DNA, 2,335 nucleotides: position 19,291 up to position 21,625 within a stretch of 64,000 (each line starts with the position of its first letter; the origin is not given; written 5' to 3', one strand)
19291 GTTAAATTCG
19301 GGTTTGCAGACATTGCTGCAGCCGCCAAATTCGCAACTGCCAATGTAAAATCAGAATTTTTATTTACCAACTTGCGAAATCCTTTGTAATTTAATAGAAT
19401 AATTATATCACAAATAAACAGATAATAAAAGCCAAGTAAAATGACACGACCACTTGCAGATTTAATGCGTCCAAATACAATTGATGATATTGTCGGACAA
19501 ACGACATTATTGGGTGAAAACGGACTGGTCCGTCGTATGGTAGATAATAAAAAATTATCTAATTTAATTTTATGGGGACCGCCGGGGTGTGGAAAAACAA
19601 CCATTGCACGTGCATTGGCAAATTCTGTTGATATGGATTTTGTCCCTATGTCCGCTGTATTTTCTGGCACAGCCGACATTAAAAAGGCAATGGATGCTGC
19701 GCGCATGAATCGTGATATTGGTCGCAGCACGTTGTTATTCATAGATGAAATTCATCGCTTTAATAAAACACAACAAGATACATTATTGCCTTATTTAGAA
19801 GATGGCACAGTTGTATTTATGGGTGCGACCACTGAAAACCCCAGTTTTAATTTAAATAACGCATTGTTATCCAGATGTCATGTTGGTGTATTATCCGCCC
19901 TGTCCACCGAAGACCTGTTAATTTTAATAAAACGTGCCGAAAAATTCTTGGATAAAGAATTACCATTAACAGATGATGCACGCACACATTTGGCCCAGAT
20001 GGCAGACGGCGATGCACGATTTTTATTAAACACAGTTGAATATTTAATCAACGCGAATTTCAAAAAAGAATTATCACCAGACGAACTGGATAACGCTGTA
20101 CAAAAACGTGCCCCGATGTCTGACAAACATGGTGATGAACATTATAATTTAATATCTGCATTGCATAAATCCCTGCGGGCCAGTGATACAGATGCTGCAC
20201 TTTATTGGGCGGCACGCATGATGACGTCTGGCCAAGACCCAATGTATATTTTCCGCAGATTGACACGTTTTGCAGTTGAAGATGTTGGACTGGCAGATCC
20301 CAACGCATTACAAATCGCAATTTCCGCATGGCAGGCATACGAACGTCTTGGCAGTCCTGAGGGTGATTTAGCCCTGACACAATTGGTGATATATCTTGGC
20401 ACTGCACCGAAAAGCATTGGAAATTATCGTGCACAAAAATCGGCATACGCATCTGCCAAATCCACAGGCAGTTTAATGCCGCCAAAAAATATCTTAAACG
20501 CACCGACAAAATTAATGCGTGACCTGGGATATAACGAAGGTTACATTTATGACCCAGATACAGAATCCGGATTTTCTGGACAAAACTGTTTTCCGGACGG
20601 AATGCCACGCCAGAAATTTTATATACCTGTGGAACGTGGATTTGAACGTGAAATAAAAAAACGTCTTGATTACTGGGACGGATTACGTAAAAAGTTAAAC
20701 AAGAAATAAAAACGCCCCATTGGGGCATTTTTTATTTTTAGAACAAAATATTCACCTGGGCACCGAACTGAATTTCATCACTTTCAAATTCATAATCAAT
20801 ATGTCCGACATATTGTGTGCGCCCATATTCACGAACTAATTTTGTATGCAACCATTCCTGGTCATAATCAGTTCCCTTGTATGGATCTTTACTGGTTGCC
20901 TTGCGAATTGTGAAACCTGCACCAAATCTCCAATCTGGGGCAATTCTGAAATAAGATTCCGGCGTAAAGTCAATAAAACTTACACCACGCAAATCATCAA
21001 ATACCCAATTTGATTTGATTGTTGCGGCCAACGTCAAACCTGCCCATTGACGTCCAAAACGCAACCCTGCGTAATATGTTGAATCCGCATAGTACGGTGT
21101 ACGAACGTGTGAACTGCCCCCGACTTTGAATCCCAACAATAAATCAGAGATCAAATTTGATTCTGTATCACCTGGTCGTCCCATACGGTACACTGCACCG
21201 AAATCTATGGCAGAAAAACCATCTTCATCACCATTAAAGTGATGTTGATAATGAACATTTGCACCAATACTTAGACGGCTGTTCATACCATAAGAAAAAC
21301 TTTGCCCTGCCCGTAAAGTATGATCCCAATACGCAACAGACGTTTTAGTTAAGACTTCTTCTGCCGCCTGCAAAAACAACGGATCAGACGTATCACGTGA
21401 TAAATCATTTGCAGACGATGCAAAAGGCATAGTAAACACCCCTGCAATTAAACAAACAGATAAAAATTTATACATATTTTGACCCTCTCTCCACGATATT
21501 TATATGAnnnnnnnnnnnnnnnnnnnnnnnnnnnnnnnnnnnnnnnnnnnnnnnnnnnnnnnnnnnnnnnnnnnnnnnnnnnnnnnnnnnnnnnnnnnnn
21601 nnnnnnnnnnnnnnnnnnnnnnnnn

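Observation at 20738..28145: Co-oriented five-gene block: two beta-barrel OMPs plus three signal-peptide Cys-rich proteins of an unrecognised family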

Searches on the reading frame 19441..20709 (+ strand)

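Call 3: search_protein_families(library=pfam, proteins=[window:19441-20709:+], max_evalue=1)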
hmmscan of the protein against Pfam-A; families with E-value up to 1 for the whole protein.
window:19441-20709:+ (422 aa): 44 families (the best 25 are shown)
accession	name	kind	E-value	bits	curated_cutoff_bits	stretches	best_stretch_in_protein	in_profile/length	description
PF12002.13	MgsA_C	-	1.2e-58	198.2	27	1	248-412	2-166/167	MgsA AAA+ ATPase C terminal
PF16193.11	AAA_assoc_2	-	7e-24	84.3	34.3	1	172-246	3-81/81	AAA C-terminal domain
PF00004.35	AAA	-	2.3e-18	67.3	21.2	1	42-148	1-125/131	ATPase family associated with various cellular activities (AAA)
PF05496.18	RuvB_N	-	7.1e-16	58.8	27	1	9-126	1-115/159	Holliday junction DNA helicase RuvB P-loop domain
PF07728.20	AAA_5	-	4.6e-09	36.9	22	1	41-132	1-103/139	AAA domain (dynein-related subfamily)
PF01078.27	Mg_chelatase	-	3.9e-06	26.9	20.3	2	41-60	24-43/207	Magnesium chelatase, subunit ChlI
PF06068.19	TIP49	-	4.3e-06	26.6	23.8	1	14-82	23-95/347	TIP49 P-loop domain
PF00158.32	Sigma54_activat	-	9e-06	25.9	20.2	1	96-133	94-131/168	Sigma-54 interaction domain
PF13401.12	AAA_22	-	1.2e-05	26.1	27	1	41-80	7-41/130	AAA domain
PF13191.12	AAA_16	-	1.3e-05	26.2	32.6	1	33-66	19-51/167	AAA ATPase domain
PF13173.12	AAA_14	-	4.9e-05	23.8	27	1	42-155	5-124/129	AAA domain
PF14532.12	Sigma54_activ_2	-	6.1e-05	23.7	25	1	39-122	21-96/138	Sigma-54 interaction domain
PF04851.21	ResIII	-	0.0001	22.7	22.5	1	73-132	103-163/164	Type III restriction enzyme, res subunit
PF20720.3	nSTAND3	-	0.00011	22.3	27.2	1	40-85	18-62/155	Novel STAND NTPase 3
PF07724.20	AAA_2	-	0.00014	22.3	27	1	38-125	2-105/166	AAA domain (Cdc48 subfamily)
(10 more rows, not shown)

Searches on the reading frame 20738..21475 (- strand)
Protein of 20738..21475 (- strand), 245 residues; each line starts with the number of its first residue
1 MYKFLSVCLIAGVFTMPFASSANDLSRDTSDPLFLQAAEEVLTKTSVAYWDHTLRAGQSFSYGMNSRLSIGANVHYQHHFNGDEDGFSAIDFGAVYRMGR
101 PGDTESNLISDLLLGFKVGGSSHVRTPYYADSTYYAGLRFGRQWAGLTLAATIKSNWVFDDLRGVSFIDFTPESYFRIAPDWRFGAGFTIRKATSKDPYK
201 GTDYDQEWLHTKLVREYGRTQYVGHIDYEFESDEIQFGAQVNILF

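Call 3: search_protein_families(library=pfam, proteins=[window:20738-21475:-], max_evalue=1)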
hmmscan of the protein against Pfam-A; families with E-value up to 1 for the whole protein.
window:20738-21475:- (245 aa): 0 families

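Call 4: search_protein_families(library=ncbifam, proteins=[window:20738-21475:-], max_evalue=1)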
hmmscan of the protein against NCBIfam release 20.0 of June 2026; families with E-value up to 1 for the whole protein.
window:20738-21475:- (245 aa): 0 families

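Call 32: search_solved_structures(query=A3, max_evalue=10)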
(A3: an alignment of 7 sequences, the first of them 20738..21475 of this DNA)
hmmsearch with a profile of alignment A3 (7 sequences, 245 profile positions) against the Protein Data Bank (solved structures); distinct sequences matched with E-value up to 10: 2.
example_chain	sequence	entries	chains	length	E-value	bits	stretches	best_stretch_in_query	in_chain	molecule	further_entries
9mf3_A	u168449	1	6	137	0.11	14.8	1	52-114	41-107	L-dopachrome isomerase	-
3r3p_A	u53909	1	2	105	0.5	12.6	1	37-105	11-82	Mobile intron protein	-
